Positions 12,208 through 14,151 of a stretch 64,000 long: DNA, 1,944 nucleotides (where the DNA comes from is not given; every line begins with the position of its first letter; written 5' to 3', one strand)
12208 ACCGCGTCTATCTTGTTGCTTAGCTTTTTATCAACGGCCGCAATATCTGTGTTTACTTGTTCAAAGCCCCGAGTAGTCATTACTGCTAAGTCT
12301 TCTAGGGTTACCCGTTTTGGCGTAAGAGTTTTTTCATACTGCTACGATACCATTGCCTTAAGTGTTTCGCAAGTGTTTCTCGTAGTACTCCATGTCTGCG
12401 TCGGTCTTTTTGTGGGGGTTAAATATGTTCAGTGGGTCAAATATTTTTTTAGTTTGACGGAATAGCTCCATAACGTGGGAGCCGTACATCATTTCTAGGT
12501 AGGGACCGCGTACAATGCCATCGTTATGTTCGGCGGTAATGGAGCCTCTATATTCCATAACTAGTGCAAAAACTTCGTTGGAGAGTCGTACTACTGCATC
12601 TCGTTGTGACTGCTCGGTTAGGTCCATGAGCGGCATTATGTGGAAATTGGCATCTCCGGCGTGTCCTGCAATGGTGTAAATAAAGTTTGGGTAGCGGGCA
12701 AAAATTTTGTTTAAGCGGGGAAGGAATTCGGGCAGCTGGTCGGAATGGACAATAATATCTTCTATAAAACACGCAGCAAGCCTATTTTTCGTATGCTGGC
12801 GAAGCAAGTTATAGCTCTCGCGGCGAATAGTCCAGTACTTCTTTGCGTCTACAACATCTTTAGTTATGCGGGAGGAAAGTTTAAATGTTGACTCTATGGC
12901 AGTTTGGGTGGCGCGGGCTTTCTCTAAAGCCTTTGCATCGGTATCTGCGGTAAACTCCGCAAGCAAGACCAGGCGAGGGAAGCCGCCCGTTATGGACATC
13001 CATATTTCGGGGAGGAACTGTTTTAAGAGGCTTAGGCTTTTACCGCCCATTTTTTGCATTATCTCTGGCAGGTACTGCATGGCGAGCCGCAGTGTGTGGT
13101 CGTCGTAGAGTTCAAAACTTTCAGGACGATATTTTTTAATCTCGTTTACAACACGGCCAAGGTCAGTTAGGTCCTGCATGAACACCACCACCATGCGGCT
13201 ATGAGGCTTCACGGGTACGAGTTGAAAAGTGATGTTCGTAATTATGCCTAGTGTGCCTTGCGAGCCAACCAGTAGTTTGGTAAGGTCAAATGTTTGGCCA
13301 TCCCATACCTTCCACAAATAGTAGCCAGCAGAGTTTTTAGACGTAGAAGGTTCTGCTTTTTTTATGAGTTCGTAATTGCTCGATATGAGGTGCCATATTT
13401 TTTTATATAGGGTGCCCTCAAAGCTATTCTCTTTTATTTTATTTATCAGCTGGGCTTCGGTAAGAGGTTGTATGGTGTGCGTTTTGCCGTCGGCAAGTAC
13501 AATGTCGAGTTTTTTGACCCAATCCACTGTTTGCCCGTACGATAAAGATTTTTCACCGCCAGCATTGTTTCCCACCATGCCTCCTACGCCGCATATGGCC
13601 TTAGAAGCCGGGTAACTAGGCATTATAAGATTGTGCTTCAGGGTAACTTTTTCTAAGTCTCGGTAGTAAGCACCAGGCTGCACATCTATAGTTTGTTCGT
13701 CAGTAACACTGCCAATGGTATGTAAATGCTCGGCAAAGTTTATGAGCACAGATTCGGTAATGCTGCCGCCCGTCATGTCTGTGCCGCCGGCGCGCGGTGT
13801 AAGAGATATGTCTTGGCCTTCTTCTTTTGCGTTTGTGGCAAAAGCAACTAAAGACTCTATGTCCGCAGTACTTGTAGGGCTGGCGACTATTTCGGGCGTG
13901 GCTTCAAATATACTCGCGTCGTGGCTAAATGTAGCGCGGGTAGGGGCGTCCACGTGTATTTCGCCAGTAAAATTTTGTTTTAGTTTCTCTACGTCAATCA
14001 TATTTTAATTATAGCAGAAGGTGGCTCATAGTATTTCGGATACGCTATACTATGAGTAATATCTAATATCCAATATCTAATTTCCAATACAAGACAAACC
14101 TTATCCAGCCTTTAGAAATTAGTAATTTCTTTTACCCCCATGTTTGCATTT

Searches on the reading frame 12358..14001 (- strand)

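Call 39: search_protein_families(library=ncbifam, proteins=[window:12358-14001:-], max_evalue=0.00001)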
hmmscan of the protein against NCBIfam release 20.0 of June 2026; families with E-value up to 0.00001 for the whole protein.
window:12358-14001:- (547 aa): 6 families
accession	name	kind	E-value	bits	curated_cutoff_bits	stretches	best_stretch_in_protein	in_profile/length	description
NF049975.1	2HglutDHaseYdiJ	equivalog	1.2e-72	245.1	1350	1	8-532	24-539/1018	D-2-hydroxyglutarate dehydrogenase YdiJ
TIGR00387.1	glcD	equivalog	1.1e-62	212.2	567.9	3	369-531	256-413/413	glycolate oxidase subunit GlcD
NF008408.0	PRK11230.1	equivalog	9.5e-35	120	897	3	29-177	49-194/499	glycolate oxidase subunit GlcD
NF008439.0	PRK11282.1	equivalog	7.5e-11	41.5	284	0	238-307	147-216/358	glycolate oxidase subunit GlcE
NF053785.1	DcplphribOxDprE1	equivalog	2.6e-08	33.5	500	1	93-182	66-155/449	decaprenylphosphoryl-beta-D-ribose oxidase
NF041227.1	BagG_FevA2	exception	8.4e-07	27.9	850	0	30-186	40-187/455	bagremycin/ferroverdin biosynthesis FAD-dependent oxygenase BagG/FevA2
